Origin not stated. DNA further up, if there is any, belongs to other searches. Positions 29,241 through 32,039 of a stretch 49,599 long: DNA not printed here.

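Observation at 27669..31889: Tandem DUF262 proteins: a complete GmrSD-like type IV restriction enzyme followed by a DUF262 paralogue with a ~550-aa unknown C-terminal region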

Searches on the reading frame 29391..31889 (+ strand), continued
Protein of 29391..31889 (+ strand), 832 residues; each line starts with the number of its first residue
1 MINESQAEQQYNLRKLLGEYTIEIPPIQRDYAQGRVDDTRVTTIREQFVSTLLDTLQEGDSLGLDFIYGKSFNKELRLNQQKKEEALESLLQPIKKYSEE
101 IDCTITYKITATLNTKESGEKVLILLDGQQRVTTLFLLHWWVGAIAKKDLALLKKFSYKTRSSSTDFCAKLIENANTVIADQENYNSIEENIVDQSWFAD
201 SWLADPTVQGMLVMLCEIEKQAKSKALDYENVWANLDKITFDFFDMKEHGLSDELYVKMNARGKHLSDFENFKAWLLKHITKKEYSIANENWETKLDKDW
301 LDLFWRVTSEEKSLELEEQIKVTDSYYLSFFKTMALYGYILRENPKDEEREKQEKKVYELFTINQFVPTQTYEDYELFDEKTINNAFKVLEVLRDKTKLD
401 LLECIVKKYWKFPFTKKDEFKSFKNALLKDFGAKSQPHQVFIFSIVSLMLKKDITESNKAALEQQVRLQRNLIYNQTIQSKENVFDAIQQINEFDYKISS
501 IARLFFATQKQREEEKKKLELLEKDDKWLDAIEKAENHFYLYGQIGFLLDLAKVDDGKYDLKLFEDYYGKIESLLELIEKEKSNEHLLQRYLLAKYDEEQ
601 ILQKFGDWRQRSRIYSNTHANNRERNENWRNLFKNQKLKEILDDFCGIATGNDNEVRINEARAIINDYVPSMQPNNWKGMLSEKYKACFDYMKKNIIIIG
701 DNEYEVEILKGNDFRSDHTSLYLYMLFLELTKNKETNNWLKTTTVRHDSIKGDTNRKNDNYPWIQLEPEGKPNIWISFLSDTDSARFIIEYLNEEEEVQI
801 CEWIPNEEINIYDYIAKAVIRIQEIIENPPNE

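Call 29: search_protein_families(library=pfam, proteins=[L055:8501-11677:+, L055:3652-4089:+, L055:438-2861:-, L055:11674-12411:+, L015:2128-4155:+, L015:8152-9567:+, L003:9711-11189:+, L034:2171-3679:+, L034:5042-5878:+, L043:1773-3146:-], max_evalue=0.001)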
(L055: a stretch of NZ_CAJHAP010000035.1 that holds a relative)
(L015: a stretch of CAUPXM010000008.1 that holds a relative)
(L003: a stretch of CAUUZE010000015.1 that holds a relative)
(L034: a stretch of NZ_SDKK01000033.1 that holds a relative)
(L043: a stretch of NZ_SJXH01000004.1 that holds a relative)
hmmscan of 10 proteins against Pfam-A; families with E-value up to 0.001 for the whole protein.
L055:8501-11677:+ (1058 aa): 4 families
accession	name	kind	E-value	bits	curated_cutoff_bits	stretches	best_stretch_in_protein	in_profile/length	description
PF18766.7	SWI2_SNF2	-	5.5e-68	229.4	26.7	1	276-509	2-217/221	SWI2/SNF2 ATPase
PF04313.20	HSDR_N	-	8.4e-40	137.2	25.1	1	12-204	7-197/198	Type I restriction enzyme R protein N terminus (HSDR_N)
PF22679.2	T1R_D3-like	-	5.2e-36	124.9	27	1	554-708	3-158/158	Type I restriction enzyme subunit R domain 3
PF04851.21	ResIII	-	1.1e-17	64.8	22.5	1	271-445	3-162/164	Type III restriction enzyme, res subunit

L055:3652-4089:+ (145 aa): 1 family
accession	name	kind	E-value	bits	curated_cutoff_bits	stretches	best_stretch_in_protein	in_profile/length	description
PF01420.25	Methylase_S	-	1.6e-07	32.1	22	1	34-123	78-164/168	Type I restriction modification DNA specificity domain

L055:438-2861:- (807 aa): 0 families

L055:11674-12411:+ (245 aa): 2 families
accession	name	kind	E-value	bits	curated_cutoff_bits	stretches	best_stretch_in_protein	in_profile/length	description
PF01863.23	YgjP-like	-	1.6e-60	205.1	26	1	29-233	5-206/207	YgjP-like, metallopeptidase domain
PF10263.15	SprT-like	-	6e-05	23.3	25.6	1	159-216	24-91/108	SprT-like family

L015:2128-4155:+ (675 aa): 21 families
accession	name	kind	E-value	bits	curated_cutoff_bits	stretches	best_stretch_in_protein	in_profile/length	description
PF00004.35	AAA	-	2.4e-40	138.5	21.2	2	473-596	1-131/131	ATPase family associated with various cellular activities (AAA)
PF07728.20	AAA_5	-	2.9e-08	34.3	22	1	473-540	2-78/139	AAA domain (dynein-related subfamily)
PF13191.12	AAA_16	-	6.2e-08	33.7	32.6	0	458-497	12-51/167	AAA ATPase domain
PF00910.28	RNA_helicase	-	6.8e-08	33.4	21.5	0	473-565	1-86/105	RNA helicase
PF13238.12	AAA_18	-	3.4e-07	31.2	29.4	0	238-282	2-53/128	AAA domain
PF05496.18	RuvB_N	-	5.6e-07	29.9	27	0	209-262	8-61/159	Holliday junction DNA helicase RuvB P-loop domain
PF13479.12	AAA_24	-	3.3e-06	27.5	27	0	470-542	2-78/195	AAA domain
PF20720.3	nSTAND3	-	5.2e-06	26.7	27.2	0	224-267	7-50/155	Novel STAND NTPase 3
PF24883.2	NPHP3_N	-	1.3e-05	25.9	24.8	0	467-496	19-48/164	Nephrocystin 3, N-terminal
PF13207.12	AAA_17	-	2.8e-05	24.9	27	0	476-528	1-52/136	AAA domain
PF02367.23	TsaE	-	3.5e-05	24.2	26.6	0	223-260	10-47/128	Threonylcarbamoyl adenosine biosynthesis protein TsaE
PF05673.19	DUF815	-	3.7e-05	23.4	23.8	0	204-259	24-78/249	Protein of unknown function (DUF815)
PF06068.19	TIP49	-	5.3e-05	23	23.8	0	465-524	43-105/347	TIP49 P-loop domain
PF01637.24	ATPase_2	-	8.6e-05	22.9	33.2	0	237-282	23-68/225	ATPase domain predominantly from Archaea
PF13401.12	AAA_22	-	0.00012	22.8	27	0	473-520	8-52/130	AAA domain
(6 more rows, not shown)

L015:8152-9567:+ (471 aa): 1 family
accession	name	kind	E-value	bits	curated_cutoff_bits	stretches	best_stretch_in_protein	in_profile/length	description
PF11074.14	DUF2779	-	4.1e-42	143.8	23.3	1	273-398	1-126/126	Domain of unknown function(DUF2779)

L003:9711-11189:+ (492 aa): 2 families
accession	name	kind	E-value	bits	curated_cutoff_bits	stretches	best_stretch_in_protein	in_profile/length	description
PF11074.14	DUF2779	-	5.5e-45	153.1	23.3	1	295-419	1-126/126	Domain of unknown function(DUF2779)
PF13482.12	RNase_H_2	-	0.00027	21.3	22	0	311-487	9-164/165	RNase_H superfamily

L034:2171-3679:+ (502 aa): 4 families
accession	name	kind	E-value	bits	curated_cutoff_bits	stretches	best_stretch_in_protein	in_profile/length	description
PF08521.16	2CSK_N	-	1.3e-40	139.2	23.2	1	35-179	1-139/140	Two-component sensor kinase N-terminal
PF02518.31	HATPase_c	-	2.4e-24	86.4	26.4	1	370-476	2-109/111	Histidine kinase-, DNA gyrase B-, and HSP90-like ATPase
PF00512.31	HisKA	-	4.1e-16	59.2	26.9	1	257-321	1-65/66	His Kinase A (phospho-acceptor) domain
PF00672.30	HAMP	-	0.00077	20.2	25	0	205-253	5-53/53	HAMP domain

L034:5042-5878:+ (278 aa): 1 family
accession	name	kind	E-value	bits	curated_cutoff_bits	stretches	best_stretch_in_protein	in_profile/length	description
PF04116.19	FA_hydroxylase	-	6.1e-29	101.5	31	1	94-231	1-132/132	Fatty acid hydroxylase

L043:1773-3146:- (457 aa): 6 families
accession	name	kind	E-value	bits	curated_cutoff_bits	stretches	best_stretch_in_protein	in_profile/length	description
PF13518.12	HTH_28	-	3.9e-10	40.1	25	1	23-72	1-49/52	Helix-turn-helix domain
PF13384.12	HTH_23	-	1.5e-08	34.7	24.6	1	20-67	3-49/50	Homeodomain-like domain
PF13551.12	HTH_29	-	3.1e-07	30.8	28.1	1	33-83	9-61/64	Winged helix-turn helix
PF13565.12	HTH_32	-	3.4e-05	24.8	33.7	1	52-124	2-72/73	Homeodomain-like domain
PF18698.7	HisK_sensor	-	4.4e-05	24.3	27.3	1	336-430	5-99/126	Histidine kinase sensor domain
PF13683.12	rve_3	-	0.00013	22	26.5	1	249-300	6-54/67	Integrase core domain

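Call 38: find_homologous_proteins(query=L055:5947-8514:+)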
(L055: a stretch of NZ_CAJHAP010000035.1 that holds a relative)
Query L055:5947-8514:+ (855 aa): 7985 proteins with E <= 0.001 among 8000 candidates; the best 120 are listed.
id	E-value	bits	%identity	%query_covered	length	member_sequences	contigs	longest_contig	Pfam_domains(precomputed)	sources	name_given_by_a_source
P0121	0.0e+0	1859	96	100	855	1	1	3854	PF03235.20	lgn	-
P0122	0.0e+0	1859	96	100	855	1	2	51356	PF03235.20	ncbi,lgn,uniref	ncbi:DUF262 domain-containing protein [Psychrobacter alimentarius]|uniref:DUF262 domain-containing p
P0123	0.0e+0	1857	96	100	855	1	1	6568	PF03235.20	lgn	-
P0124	0.0e+0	1856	96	100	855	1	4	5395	PF03235.20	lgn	-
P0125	0.0e+0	1796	92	100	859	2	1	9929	PF03235.20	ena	-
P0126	0.0e+0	1789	92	100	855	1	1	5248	PF03235.20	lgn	-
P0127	0.0e+0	1782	91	100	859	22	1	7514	PF03235.20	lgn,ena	-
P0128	0.0e+0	1772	91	100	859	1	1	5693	PF03235.20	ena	-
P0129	0.0e+0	1704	88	100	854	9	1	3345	PF03235.20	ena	-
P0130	0.0e+0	1530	81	100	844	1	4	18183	PF03235.20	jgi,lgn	jgi:hypothetical protein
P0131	0.0e+0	1488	79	100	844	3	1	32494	PF03235.20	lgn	-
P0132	0.0e+0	1453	78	100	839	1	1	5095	PF03235.20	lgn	-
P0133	0.0e+0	1447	77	100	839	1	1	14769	PF03235.20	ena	-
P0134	0.0e+0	1443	77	100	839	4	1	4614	PF03235.20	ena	-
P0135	0.0e+0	1432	77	100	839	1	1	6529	PF03235.20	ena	-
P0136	0.0e+0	1348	73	100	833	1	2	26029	PF03235.20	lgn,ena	-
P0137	0.0e+0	1348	73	100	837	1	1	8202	PF03235.20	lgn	-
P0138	0.0e+0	1332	72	100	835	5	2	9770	PF03235.20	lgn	-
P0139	0.0e+0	1310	70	100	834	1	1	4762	PF03235.20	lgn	-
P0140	0.0e+0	1205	65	100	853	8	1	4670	PF03235.20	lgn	-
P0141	3.5e-297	1007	56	100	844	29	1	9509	PF03235.20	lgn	-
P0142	2.3e-292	991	56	100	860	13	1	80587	PF03235.20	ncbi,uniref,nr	ncbi:DUF262 domain-containing protein [Psychrobacter okhotskensis]|uniref:DUF262 domain-containing p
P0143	8.3e-290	982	56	100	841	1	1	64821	PF03235.20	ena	-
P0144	1.4e-288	978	56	98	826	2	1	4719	PF03235.20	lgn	-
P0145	1.8e-288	978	56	100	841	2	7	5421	PF03235.20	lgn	-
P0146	3.3e-288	977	56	100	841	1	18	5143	PF03235.20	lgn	-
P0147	3.3e-288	977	55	100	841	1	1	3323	PF03235.20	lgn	-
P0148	1.8e-287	974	55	100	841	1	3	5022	PF03235.20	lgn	-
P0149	3.3e-287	974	55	100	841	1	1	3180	PF03235.20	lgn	-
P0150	1.8e-286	971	55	100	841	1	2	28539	PF03235.20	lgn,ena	-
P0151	3.7e-283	960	54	100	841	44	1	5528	PF03235.20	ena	-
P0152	3.8e-265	901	52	100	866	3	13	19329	PF03235.20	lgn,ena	-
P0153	8.5e-265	899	52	100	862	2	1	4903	PF03235.20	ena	-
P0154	2.9e-263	894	50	100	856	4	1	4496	PF03235.20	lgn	-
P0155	5.6e-263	893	52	100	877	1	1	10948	PF03235.20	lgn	-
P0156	2.6e-260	885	51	100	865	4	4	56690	PF03235.20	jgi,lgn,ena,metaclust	jgi:hypothetical protein|metaclust:\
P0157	7.8e-257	873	52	100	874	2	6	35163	PF03235.20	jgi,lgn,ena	-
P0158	2.6e-252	858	51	100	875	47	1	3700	PF03235.20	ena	-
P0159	1.6e-251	856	62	75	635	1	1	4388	PF03235.20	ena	-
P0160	5.3e-251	854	50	100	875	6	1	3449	PF03235.20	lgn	-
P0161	3.1e-247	841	48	100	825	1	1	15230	PF03235.20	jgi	jgi:hypothetical protein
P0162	4.1e-247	841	49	100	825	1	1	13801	PF03235.20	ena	-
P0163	9.2e-246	836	49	100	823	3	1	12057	PF03235.20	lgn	-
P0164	2.1e-244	832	50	100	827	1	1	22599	PF03235.20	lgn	-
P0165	9.2e-244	830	49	100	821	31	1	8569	PF03235.20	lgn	-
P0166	2.2e-243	829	48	100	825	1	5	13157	PF03235.20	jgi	jgi:hypothetical protein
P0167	8.7e-243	827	50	95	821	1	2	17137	PF03235.20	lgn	-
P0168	3.7e-242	825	49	100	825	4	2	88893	PF03235.20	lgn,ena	-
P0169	7.3e-242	824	48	100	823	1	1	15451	PF03235.20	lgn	-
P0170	1.3e-241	823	48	100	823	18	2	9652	PF03235.20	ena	-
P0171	1.4e-241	823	48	100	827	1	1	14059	PF03235.20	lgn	-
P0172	1.6e-241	822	48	100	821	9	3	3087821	PF03235.20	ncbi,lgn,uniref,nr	ncbi:DUF262 domain-containing protein [Vibrio alginolyticus]|uniref:DUF262 domain-containing protein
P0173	2.9e-241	822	48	100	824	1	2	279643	PF03235.20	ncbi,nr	ncbi:MAG: DUF262 domain-containing protein [Ketobacter sp.]|nr:DUF262 domain-containing protein [Ket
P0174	3.2e-241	821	49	100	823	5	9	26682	PF03235.20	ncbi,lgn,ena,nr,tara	ncbi:MAG TPA: DUF262 domain-containing protein [Pseudoalteromonas sp.]|nr:DUF262 domain-containing p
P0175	4.0e-241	821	48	100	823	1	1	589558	PF03235.20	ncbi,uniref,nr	ncbi:DUF262 domain-containing protein [Alteromonas ponticola]|uniref:DUF262 domain-containing protei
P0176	2.0e-240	819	49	100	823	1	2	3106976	PF03235.20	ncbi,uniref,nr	ncbi:hypothetical protein GCM10025856_26050 [Methylophaga marina]|uniref:GmrSD restriction endonucle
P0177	1.8e-239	816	48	100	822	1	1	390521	PF03235.20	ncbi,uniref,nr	ncbi:DUF262 domain-containing protein [Idiomarina sp. Sol25]|uniref:DUF262 domain-containing protein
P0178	1.8e-239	816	49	95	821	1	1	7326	PF03235.20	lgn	-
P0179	1.9e-239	816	47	100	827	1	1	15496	PF03235.20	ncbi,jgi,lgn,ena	-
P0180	1.9e-239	816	49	100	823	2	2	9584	PF03235.20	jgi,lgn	-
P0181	2.4e-239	815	48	100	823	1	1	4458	PF03235.20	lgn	-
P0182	3.4e-239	815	48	99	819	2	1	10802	PF03235.20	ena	-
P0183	3.8e-239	815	49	100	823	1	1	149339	PF03235.20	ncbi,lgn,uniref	ncbi:DUF262 domain-containing protein [Pseudoalteromonas tetraodonis]|uniref:DUF262 domain-containin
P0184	2.0e-238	812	48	100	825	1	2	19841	PF03235.20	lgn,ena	-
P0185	2.3e-238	812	48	99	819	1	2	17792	PF03235.20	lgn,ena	-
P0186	2.6e-238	812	48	100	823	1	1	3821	PF03235.20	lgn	-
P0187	6.4e-238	811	48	100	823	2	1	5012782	PF03235.20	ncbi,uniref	ncbi:DUF262 domain-containing protein [Alteromonas sp. M12]|uniref:DUF262 domain-containing protein 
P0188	8.7e-238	810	50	95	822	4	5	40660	PF03235.20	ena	-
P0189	1.6e-237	809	48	99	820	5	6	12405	PF03235.20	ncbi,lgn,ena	-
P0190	2.8e-237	808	48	100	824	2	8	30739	PF03235.20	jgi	jgi:hypothetical protein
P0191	5.5e-237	807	47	100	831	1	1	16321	PF03235.20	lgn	-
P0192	1.1e-236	806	48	100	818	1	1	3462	PF03235.20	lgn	-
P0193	6.5e-236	804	48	100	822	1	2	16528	PF03235.20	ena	-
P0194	8.1e-236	804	48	100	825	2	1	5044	PF03235.20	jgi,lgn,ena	-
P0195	1.4e-235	803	47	99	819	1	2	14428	PF03235.20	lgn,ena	-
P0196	3.3e-235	802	48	100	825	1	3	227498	PF03235.20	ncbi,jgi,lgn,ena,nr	ncbi:hypothetical protein A9Q99_02260 [Gammaproteobacteria bacterium 45_16_T64]|nr:hypothetical prot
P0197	4.8e-235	801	48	99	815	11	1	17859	PF03235.20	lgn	-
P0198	6.1e-235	801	48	99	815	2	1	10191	PF03235.20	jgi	-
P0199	7.1e-235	800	47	100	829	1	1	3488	PF03235.20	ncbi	-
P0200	1.0e-234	800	47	100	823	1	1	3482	PF03235.20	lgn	-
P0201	1.4e-234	799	48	99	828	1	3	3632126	PF03235.20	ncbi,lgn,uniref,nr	ncbi:hypothetical protein GCM10008107_16520 [Psychrosphaera saromensis]|uniref:GmrSD restriction end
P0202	2.3e-234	799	48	100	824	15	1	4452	PF03235.20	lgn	-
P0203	3.2e-234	798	48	100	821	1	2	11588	PF03235.20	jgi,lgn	jgi:hypothetical protein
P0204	4.4e-234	798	47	100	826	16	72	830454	PF03235.20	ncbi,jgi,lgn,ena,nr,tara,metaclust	ncbi:MAG: hypothetical protein CMK83_06375 [Pseudomonadales bacterium]|jgi:hypothetical protein|nr:h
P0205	4.9e-234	798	47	100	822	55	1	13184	PF03235.20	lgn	-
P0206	5.0e-234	798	48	100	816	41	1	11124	PF03235.20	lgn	-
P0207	5.7e-234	797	47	100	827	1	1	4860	PF03235.20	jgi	jgi:hypothetical protein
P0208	6.7e-234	797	47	100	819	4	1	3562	PF03235.20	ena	-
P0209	1.1e-233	797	47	100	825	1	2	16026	PF03235.20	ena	-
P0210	1.2e-233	796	47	100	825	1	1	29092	PF03235.20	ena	-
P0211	1.2e-233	796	48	100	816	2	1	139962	PF03235.20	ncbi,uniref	ncbi:DUF262 domain-containing protein [Vibrio sp. 10N.261.52.C2]|uniref:DUF262 domain-containing pro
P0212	1.6e-233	796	47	100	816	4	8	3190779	PF03235.20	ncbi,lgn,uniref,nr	ncbi:DUF262 domain-containing protein [Vibrio lentus]|uniref:DUF262 domain-containing protein n=1 Ta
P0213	6.4e-233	794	48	100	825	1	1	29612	PF03235.20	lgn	-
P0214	2.7e-232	792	49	95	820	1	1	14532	PF03235.20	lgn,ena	-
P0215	8.0e-232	790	48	100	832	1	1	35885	PF03235.20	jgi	jgi:hypothetical protein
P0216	4.9e-231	788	48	100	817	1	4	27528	PF03235.20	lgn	-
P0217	1.0e-230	787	49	95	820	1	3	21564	PF03235.20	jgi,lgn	jgi:hypothetical protein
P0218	2.6e-230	785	47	100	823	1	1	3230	PF03235.20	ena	-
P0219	2.7e-230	785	49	95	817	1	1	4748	PF03235.20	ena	-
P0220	4.1e-230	785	47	100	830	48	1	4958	PF03235.20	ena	-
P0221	2.0e-228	779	46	100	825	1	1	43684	PF03235.20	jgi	jgi:hypothetical protein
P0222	3.2e-228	778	47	100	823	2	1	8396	PF03235.20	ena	-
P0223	1.2e-227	777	47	100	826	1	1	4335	PF03235.20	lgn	-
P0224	4.2e-227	775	48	100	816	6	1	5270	PF03235.20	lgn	-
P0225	2.6e-226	772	47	99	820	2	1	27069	PF03235.20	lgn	-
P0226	1.8e-223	763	46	99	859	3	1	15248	PF03235.20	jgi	-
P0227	2.7e-222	759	48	96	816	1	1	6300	PF03235.20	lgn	-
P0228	6.2e-222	758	48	92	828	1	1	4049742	PF03235.20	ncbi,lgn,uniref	ncbi:GmrSD restriction endonuclease domain-containing protein [Marinomonas gallaica]|uniref:GmrSD re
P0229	1.4e-220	753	46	99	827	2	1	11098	PF03235.20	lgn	-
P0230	1.5e-220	753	46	99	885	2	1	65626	PF03235.20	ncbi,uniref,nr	ncbi:DUF262 domain-containing protein [Psychrobacter sp. I-STPA10]|uniref:DUF262 domain-containing p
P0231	6.5e-217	741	48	96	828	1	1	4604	PF03235.20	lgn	-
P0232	9.8e-217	740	45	100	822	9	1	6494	PF03235.20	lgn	-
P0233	1.3e-210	720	46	99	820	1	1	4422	PF03235.20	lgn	-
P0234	2.9e-210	719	45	100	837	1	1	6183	PF03235.20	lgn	-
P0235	1.1e-209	717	44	100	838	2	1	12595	PF03235.20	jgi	jgi:hypothetical protein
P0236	5.5e-207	708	44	100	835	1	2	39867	PF03235.20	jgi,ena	-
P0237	3.1e-205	702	44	99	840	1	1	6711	PF03235.20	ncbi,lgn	-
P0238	9.5e-204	698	44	100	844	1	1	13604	PF03235.20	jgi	jgi:hypothetical protein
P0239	2.9e-202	693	51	80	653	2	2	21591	PF03235.20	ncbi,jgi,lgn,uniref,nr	ncbi:DUF262 domain-containing protein [Pseudoalteromonas sp. TB51]|uniref:DUF262 domain-containing p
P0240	7.7e-202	691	42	99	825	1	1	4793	PF03235.20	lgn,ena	-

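Call 39: find_encoding_contigs(protein=P0172, flank=8000, max_places=3)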
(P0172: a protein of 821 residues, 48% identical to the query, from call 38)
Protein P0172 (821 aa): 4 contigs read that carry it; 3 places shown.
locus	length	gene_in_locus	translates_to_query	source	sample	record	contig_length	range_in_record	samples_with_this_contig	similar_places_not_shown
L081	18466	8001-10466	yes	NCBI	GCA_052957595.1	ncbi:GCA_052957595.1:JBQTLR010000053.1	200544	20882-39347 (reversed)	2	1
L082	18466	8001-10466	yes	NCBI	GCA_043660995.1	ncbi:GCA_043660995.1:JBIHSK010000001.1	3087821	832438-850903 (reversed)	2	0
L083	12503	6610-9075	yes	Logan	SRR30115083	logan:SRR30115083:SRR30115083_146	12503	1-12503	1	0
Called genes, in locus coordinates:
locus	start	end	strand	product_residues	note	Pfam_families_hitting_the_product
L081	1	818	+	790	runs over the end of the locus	-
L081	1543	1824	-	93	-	-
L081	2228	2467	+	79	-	PF24718:HTH_73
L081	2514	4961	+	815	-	PF12161:HsdM_N, PF02384:N6_Mtase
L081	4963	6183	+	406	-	PF01420:Methylase_S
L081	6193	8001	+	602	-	PF03235:GmrSD_N, PF07510:GmrSD_C (faint)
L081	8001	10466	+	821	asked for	PF03235:GmrSD_N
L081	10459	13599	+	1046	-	PF04313:HSDR_N, PF04851:ResIII, PF18766:SWI2_SNF2, PF22679:T1R_D3-like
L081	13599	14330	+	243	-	PF01863:YgjP-like, PF10263:SprT-like (weak)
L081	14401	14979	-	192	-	PF00239:Resolvase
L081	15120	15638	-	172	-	-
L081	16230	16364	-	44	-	-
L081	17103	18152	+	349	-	PF09952:AbiEi_2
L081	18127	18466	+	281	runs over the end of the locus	PF08843:AbiEii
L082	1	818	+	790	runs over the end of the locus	-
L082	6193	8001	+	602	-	PF03235:GmrSD_N, PF07510:GmrSD_C (faint)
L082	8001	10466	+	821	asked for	PF03235:GmrSD_N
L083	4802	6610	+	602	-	PF03235:GmrSD_N, PF07510:GmrSD_C (faint)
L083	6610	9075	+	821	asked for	PF03235:GmrSD_N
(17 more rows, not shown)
